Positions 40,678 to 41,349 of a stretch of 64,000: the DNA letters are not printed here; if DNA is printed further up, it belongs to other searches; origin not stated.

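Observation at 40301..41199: ASRT-like (sensory rhodopsin transducer family) protein translationally coupled to a YgjV-like multi-pass membrane protein in an organism that does not look photosynthetic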

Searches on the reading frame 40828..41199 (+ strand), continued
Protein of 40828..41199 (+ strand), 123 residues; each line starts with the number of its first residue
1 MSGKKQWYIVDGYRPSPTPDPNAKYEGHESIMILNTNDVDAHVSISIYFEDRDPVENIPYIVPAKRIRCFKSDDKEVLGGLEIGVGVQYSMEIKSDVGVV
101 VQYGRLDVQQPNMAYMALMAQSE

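Call 15: search_protein_families(library=pfam, proteins=[L048:6467-8230:+, L048:8178-9761:+, L057:10144-11442:+, L038:2482-3381:+, L038:3387-4223:+, L036:3815-5140:+, L037:6499-7653:-, L036:7642-9174:-, L067:6382-7605:+, L065:7556-8425:+], max_evalue=0.0001)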
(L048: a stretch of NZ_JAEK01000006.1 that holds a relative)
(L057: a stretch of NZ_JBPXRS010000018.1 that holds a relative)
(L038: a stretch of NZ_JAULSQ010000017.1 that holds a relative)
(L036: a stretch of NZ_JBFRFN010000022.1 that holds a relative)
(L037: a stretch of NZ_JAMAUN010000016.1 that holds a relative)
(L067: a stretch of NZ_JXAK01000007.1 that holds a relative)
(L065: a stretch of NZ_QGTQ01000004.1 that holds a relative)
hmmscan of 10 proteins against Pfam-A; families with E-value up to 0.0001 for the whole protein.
L048:6467-8230:+ (588 aa): 4 families
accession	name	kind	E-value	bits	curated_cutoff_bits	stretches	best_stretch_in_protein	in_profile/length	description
PF06580.19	His_kinase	-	7.9e-28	97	25.2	1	383-461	2-81/81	Histidine kinase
PF02518.31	HATPase_c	-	1.6e-11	45.1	26.4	1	479-582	8-110/111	Histidine kinase-, DNA gyrase B-, and HSP90-like ATPase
PF02743.24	dCache_1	-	4.7e-10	39.8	45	1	47-274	3-236/240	Cache domain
PF00672.30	HAMP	-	9e-05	23.2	25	0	313-366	2-52/53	HAMP domain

L048:8178-9761:+ (528 aa): 3 families
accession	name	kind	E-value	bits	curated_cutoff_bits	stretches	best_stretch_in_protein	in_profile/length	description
PF00072.30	Response_reg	-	1.5e-25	89.9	30.2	1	20-132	1-110/111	Response regulator receiver domain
PF12833.13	HTH_18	-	9e-15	55.2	33.6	1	447-526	2-79/80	Helix-turn-helix domain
PF00165.29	HTH_AraC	-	2.3e-13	50.3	26.6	1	488-524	6-40/42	Bacterial regulatory helix-turn-helix proteins, AraC family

L057:10144-11442:+ (433 aa): 2 families
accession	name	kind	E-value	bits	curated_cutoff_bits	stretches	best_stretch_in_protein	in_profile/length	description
PF01547.30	SBP_bac_1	-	4.2e-29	103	26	1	57-337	9-303/307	Bacterial extracellular solute-binding protein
PF13416.11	SBP_bac_8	-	2.6e-28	100.1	27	1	60-345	1-254/279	Bacterial extracellular solute-binding protein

L038:2482-3381:+ (300 aa): 1 family
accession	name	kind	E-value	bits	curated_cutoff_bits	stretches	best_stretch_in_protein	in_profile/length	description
PF00528.27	BPD_transp_1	-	4.7e-08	33.4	26.4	1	74-284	22-171/184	Binding-protein-dependent transport system inner membrane component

L038:3387-4223:+ (279 aa): 1 family
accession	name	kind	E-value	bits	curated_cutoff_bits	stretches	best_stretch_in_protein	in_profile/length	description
PF00528.27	BPD_transp_1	-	2.5e-19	70.2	26.4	1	93-273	3-183/184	Binding-protein-dependent transport system inner membrane component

L036:3815-5140:+ (442 aa): 3 families
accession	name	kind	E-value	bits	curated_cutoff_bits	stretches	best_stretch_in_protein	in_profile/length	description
PF13472.12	Lipase_GDSL_2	-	1.5e-15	58.6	32.9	1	226-418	3-176/178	GDSL-like Lipase/Acylhydrolase family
PF00657.28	Lipase_GDSL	-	2.4e-11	44.6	23.6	1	222-425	1-208/208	GDSL-like Lipase/Acylhydrolase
PF21254.3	AGA-YXIM_GBD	-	2.9e-05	24.4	27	0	66-197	9-117/138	Beta-agarase/YXIM esterase-like, galactose-binding domain-like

L037:6499-7653:- (384 aa): 2 families
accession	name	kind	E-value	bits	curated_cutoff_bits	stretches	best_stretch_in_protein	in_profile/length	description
PF25198.1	Spore_GerAC_N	-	1.4e-30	106.9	27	1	22-197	1-175/176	Spore germination protein N-terminal domain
PF05504.16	Spore_GerAC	-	4.3e-14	53.4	23.6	1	217-374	2-163/167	Spore germination B3/ GerAC like, C-terminal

L036:7642-9174:- (510 aa): 1 family
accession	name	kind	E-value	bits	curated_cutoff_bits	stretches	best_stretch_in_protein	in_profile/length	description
PF03323.18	GerA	-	2.8e-138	461.8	27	1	37-495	2-465/466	Bacillus/Clostridium GerA spore germination protein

L067:6382-7605:+ (408 aa): 1 family
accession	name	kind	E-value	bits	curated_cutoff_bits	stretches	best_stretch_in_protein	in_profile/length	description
PF01261.30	AP_endonuc_2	-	6.5e-09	36.3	31.1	1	92-268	30-193/249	Xylose isomerase-like TIM barrel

L065:7556-8425:+ (290 aa): 1 family
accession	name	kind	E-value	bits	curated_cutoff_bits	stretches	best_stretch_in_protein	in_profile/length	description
PF02754.22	CCG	-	1.1e-30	106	20.6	2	181-265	1-84/85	Cysteine-rich domain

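Call 21: find_encoding_contigs(protein=P0001, flank=10000, max_places=4)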
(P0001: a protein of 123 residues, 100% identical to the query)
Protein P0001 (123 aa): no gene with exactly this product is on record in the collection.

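Call 35: search_protein_families(library=pfam, proteins=[L002:2557-3711:+, L002:3850-4755:+, L002:4952-5965:+, L003:6677-7126:+, L003:7394-8107:+, L004:1806-3779:+, L015:2639-3286:+, L015:4792-6462:-, L024:691-2037:-, L031:6350-8866:-], max_evalue=0.0001)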
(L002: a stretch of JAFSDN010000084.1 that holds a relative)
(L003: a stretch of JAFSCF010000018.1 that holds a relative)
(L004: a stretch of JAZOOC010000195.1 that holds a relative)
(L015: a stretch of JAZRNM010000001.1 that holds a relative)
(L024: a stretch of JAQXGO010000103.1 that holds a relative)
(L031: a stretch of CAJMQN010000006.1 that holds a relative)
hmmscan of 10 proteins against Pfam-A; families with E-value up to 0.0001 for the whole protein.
L002:2557-3711:+ (385 aa): 7 families
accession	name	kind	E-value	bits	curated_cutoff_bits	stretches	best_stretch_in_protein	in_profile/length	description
PF08239.17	SH3_3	-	6.2e-48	161.2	27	3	196-247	2-54/54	Bacterial SH3 domain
PF00877.26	NLPC_P60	-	3.3e-27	95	23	1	278-383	1-105/105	NlpC/P60 family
PF06347.19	SH3_4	-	1.4e-20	73.2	24.1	2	112-159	3-51/56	Bacterial SH3 domain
PF18348.7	SH3_16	-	1.2e-10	41.4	25.8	0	199-244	1-47/49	Bacterial dipeptidyl-peptidase Sh3 domain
PF14604.12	SH3_9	-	4.2e-07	30.2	30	0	214-246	16-48/49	Variant SH3 domain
PF07653.23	SH3_2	-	4.8e-07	29.8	21.8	0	62-95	18-53/55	Variant SH3 domain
PF14627.12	DUF4453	-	2.8e-05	24.7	26.1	0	193-236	40-83/109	Domain of unknown function (DUF4453)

L002:3850-4755:+ (302 aa): 2 families
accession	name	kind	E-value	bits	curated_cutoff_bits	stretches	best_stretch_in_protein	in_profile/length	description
PF00753.33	Lactamase_B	-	4.2e-18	66.4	22.7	1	53-254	2-195/196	Metallo-beta-lactamase superfamily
PF12706.13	Lactamase_B_2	-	2.9e-07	30.7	27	1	70-219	3-155/200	Beta-lactamase superfamily domain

L002:4952-5965:+ (338 aa): 2 families
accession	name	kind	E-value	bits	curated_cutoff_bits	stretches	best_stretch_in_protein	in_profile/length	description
PF21694.2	DNA_pol3_delta_C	-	1.5e-19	70.6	27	1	214-334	2-120/121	DNA polymerase III delta subunit, C-terminal domain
PF06144.19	DNA_pol3_delta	-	3.7e-19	69.4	21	1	21-139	1-122/124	DNA polymerase III, delta subunit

L003:6677-7126:+ (150 aa): 1 family
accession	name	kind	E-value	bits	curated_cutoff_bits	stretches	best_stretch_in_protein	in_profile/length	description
PF06949.16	DUF1292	-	5e-19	69.4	24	1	70-143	1-75/75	Protein of unknown function (DUF1292)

L003:7394-8107:+ (238 aa): 1 family
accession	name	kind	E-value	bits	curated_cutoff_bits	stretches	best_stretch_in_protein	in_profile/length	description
PF00899.27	ThiF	-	2.5e-37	128.7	28.1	1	15-236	9-203/238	ThiF family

L004:1806-3779:+ (658 aa): 1 family
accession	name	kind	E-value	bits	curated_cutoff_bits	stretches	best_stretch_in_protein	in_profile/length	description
PF14871.12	GHL6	-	1.5e-30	106.6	35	1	30-171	3-132/132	Hypothetical glycosyl hydrolase 6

L015:2639-3286:+ (216 aa): 0 families

L015:4792-6462:- (556 aa): 2 families
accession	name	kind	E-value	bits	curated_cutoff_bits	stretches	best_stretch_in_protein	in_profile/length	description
PF00501.34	AMP-binding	-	1.2e-65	222.2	29.9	1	20-412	2-384/384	AMP-binding enzyme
PF13193.12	AMP-binding_C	-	2.1e-05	25.8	24.5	1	463-548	1-76/76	AMP-binding enzyme C-terminal domain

L024:691-2037:- (448 aa): 3 families
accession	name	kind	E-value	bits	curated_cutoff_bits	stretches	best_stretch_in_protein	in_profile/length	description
PF01769.21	MgtE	-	6.7e-38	130.2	27.6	1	317-441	1-125/125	Divalent cation transporter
PF03448.22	MgtE_N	-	8.2e-29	100.6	25.9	1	29-129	2-102/102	MgtE intracellular N domain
PF00571.33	CBS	-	4.9e-21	75.2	24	2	195-249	1-55/57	CBS domain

L031:6350-8866:- (838 aa): 0 families

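Call 41: list_cluster_members(proteins=[P0001, P0121])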
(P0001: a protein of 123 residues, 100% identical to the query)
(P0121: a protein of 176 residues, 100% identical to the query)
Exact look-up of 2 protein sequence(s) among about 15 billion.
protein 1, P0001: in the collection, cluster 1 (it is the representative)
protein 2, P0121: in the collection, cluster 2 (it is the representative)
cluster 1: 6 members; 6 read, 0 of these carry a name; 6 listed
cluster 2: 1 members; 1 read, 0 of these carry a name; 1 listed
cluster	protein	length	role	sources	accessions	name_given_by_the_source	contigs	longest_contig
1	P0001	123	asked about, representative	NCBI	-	-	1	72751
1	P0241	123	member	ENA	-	-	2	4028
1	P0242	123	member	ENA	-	-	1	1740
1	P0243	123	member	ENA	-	-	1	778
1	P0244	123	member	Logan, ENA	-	-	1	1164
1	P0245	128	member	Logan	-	-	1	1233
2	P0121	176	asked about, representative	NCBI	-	-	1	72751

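Call 42: find_encoding_contigs(protein=P0241, flank=4000, max_places=4)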
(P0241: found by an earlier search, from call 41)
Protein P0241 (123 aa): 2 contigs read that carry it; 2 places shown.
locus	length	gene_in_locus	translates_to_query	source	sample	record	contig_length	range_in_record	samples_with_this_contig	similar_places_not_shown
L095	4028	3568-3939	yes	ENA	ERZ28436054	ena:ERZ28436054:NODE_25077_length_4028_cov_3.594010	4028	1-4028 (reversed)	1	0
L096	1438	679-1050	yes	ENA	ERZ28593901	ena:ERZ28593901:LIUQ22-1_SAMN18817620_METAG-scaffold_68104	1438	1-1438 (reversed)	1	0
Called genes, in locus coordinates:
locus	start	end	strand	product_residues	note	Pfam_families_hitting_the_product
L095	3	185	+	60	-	?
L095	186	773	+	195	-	PF00475:IGPD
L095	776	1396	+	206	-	PF00117:GATase, PF07685:GATase_3, PF01174:SNO (faint)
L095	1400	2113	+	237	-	PF00977:His_biosynth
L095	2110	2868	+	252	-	PF00977:His_biosynth, PF01207:Dus (faint), PF03060:NMO (faint)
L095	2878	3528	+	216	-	PF01502:PRA-CH, PF01503:PRA-PH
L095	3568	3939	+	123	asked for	PF07100:ASRT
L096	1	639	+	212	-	?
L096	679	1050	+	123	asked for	PF07100:ASRT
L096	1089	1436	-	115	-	?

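Call 55: find_homologous_proteins(query=L012:2053-2613:-, max_evalue=1e-10)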
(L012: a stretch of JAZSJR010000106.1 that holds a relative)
Query L012:2053-2613:- (186 aa): 118 proteins with E <= 1e-10 among 339 candidates.
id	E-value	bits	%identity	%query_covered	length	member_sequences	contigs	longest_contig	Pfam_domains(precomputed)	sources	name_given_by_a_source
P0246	2.0e-115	401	99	99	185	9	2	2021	PF10688.15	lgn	-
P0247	4.5e-103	361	88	99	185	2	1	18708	PF10688.15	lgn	-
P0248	1.9e-95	336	84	95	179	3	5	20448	PF10688.15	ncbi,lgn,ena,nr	ncbi:MAG: YgjV family protein [Clostridia bacterium]|nr:YgjV family protein [Clostridia bacterium]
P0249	1.7e-82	294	74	99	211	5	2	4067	PF10688.15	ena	-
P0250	4.4e-76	273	73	95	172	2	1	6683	PF10688.15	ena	-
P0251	1.0e-73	265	70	96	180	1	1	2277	PF10688.15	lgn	-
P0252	4.6e-73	263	64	97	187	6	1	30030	PF10688.15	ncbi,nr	ncbi:MAG: YgjV family protein [Ruminococcaceae bacterium]|nr:YgjV family protein [Oscillospiraceae b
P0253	7.9e-73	262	70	95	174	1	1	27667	PF10688.15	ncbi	-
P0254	4.9e-70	253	68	95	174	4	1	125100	PF10688.15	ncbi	-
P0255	1.5e-69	251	61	97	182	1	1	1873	PF10688.15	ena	-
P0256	5.1e-69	250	59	95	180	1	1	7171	PF10688.15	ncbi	-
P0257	1.9e-66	241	63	96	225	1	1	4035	PF10688.15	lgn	-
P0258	6.5e-66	240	62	95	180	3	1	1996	PF10688.15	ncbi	-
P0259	4.9e-64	233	63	96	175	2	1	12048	PF10688.15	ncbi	-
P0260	6.4e-64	233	59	95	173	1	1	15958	PF10688.15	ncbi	-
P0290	2.9e-60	221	61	95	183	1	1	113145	PF10688.15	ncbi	-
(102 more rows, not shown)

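Call 56: find_encoding_contigs(protein=P0254, flank=4000, max_places=2)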
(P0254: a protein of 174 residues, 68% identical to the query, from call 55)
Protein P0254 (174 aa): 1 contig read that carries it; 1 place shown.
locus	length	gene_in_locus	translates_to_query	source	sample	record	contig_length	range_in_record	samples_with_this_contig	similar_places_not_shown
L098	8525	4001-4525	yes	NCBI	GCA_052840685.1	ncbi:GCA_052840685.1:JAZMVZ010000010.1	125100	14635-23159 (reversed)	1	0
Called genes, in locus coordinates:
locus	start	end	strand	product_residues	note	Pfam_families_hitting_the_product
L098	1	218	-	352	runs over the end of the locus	PF01820:Dala_Dala_lig_N, PF02786:CPSase_L_D2, PF08443:RimK (weak), PF02222:ATP-grasp, PF07478:Dala_Dala_lig_C, PF13535:ATP-grasp_4 (faint)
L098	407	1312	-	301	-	PF02311:AraC_binding, PF07883:Cupin_2 (weak), PF00165:HTH_AraC (weak), PF12833:HTH_18, PF00165:HTH_AraC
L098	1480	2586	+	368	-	PF01098:FTSW_RODA_SPOVE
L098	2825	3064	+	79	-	-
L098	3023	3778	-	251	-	PF08220:HTH_DeoR, PF08279:HTH_11 (weak), PF08280:HTH_Mga (faint), PF00455:DeoRC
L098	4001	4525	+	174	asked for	PF10688:Imp-YgjV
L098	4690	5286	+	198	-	PF01380:SIS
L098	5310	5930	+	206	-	PF01894:YjbQ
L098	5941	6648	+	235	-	PF00121:TIM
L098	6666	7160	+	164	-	PF01894:YjbQ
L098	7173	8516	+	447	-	PF00370:FGGY_N, PF01869:BcrAD_BadFG (faint), PF02782:FGGY_C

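Call 57: find_encoding_contigs(protein=P0252, flank=4000, max_places=2)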
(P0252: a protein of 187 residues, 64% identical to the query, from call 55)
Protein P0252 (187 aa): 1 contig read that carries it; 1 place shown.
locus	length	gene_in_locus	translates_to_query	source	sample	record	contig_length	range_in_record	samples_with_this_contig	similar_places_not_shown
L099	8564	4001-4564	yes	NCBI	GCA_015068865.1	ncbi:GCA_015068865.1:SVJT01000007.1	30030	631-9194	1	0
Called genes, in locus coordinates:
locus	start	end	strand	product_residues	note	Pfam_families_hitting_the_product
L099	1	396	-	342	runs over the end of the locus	PF01120:Alpha_L_fucos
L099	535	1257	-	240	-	PF00106:adh_short, PF13561:adh_short_C2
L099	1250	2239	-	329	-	PF08240:ADH_N, PF00107:ADH_zinc_N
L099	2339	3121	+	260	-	PF02311:AraC_binding, PF07883:Cupin_2, PF12833:HTH_18, PF00165:HTH_AraC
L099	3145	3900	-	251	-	PF08220:HTH_DeoR, PF08279:HTH_11 (weak), PF00455:DeoRC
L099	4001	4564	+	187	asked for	PF10688:Imp-YgjV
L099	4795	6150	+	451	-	PF03023:MurJ, PF01554:MatE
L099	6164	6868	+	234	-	PF00121:TIM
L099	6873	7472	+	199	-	PF13580:SIS_2 (faint), PF01380:SIS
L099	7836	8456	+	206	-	PF01894:YjbQ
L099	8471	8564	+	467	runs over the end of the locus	PF00370:FGGY_N, PF02782:FGGY_C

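Call 58: find_encoding_contigs(protein=P0290, flank=4000, max_places=2)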
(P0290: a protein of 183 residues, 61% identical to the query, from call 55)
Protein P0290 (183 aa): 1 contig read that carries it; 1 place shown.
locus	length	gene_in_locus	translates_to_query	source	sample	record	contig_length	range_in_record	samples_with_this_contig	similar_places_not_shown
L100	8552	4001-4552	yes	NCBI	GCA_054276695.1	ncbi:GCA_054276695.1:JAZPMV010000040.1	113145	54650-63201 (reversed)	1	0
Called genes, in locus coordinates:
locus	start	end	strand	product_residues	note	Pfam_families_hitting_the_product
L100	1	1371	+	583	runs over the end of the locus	-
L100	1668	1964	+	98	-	-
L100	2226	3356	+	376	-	PF01381:HTH_3, PF12844:HTH_19, PF13443:HTH_26 (weak), PF13560:HTH_31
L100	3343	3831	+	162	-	-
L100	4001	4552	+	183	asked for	PF10688:Imp-YgjV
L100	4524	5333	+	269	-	PF00149:Metallophos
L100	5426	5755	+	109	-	PF03551:PadR, PF13601:HTH_34 (weak)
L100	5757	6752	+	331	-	-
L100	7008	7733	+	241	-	-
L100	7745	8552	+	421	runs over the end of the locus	PF01232:Mannitol_dh, PF08125:Mannitol_dh_C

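Call 69: predict_structure(alignment_id=A3)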
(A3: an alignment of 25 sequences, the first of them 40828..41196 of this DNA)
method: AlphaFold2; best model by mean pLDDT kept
length: 123 residues; sequences in the alignment: 25
mean_pLDDT: 72.6   pTM: 0.64
mean pLDDT of the five models: 72.6, 72.2, 69.8, 68.4, 68.2
residues with pLDDT >= 90: 38; 70-90: 37; 50-70: 20; < 50: 28
segments of 3 or more residues with pLDDT < 50: 1-19, 108-111
pLDDT, mean of each block of 10 residues (from residue 1): 32 42 59 90 93 94 91 90 81 91 61 54 49
secondary structure, 60 per line:
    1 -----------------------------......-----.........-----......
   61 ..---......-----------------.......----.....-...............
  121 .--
elements in order: E30-35 E41-49 E55-62 E66-71 E89-95 E100-104 H106-121

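Call 71: fold_search(model_id=the predicted structure, library=pdb)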
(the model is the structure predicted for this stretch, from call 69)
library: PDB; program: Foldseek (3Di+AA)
matches with E <= 10: 839; with E <= 0.001: 16
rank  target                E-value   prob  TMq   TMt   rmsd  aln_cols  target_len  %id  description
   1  2ii7_C                8.7e-07  1.00  0.58  0.64   8.1        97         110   35  Anabaena sensory rhodopsin transducer (released 2007-03-20)
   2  2ii7_D                1.0e-06  1.00  0.58  0.68   4.0        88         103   36  Anabaena sensory rhodopsin transducer (released 2007-03-20)
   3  2ii7_E                1.5e-06  1.00  0.59  0.68   4.1        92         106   35  Anabaena sensory rhodopsin transducer (released 2007-03-20)
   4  2ii7_H                1.6e-06  1.00  0.58  0.66   6.5        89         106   36  Anabaena sensory rhodopsin transducer (released 2007-03-20)
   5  2ii7_A                2.2e-06  1.00  0.57  0.62   8.5       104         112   33  Anabaena sensory rhodopsin transducer (released 2007-03-20)
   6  2ii7_B                2.5e-06  1.00  0.60  0.64   4.6        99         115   35  Anabaena sensory rhodopsin transducer (released 2007-03-20)
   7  2ii8_B                4.4e-06  1.00  0.57  0.66   5.5        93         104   34  Anabaena sensory rhodopsin transducer (released 2007-03-20)
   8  2ii9_C                9.4e-06  1.00  0.54  0.70   1.4        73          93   36  Anabaena sensory rhodopsin transducer (released 2007-03-20)
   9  2ii7_F                1.1e-05  1.00  0.56  0.74   1.4        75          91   36  Anabaena sensory rhodopsin transducer (released 2007-03-20)
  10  2iia                  1.1e-05  1.00  0.55  0.75   1.4        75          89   36  Anabaena sensory rhodopsin transducer (released 2007-03-20)
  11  2ii9_D                1.3e-05  1.00  0.54  0.69   1.4        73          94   36  Anabaena sensory rhodopsin transducer (released 2007-03-20)
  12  2ii8_C                1.5e-05  1.00  0.56  0.73   2.7        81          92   36  Anabaena sensory rhodopsin transducer (released 2007-03-20)
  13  2ii8_E                1.9e-05  1.00  0.55  0.72   1.4        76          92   36  Anabaena sensory rhodopsin transducer (released 2007-03-20)
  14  2ii8_D                2.0e-05  1.00  0.56  0.69   3.3        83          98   35  Anabaena sensory rhodopsin transducer (released 2007-03-20)
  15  2ii8_A                3.6e-05  1.00  0.56  0.69   2.5        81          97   34  Anabaena sensory rhodopsin transducer (released 2007-03-20)
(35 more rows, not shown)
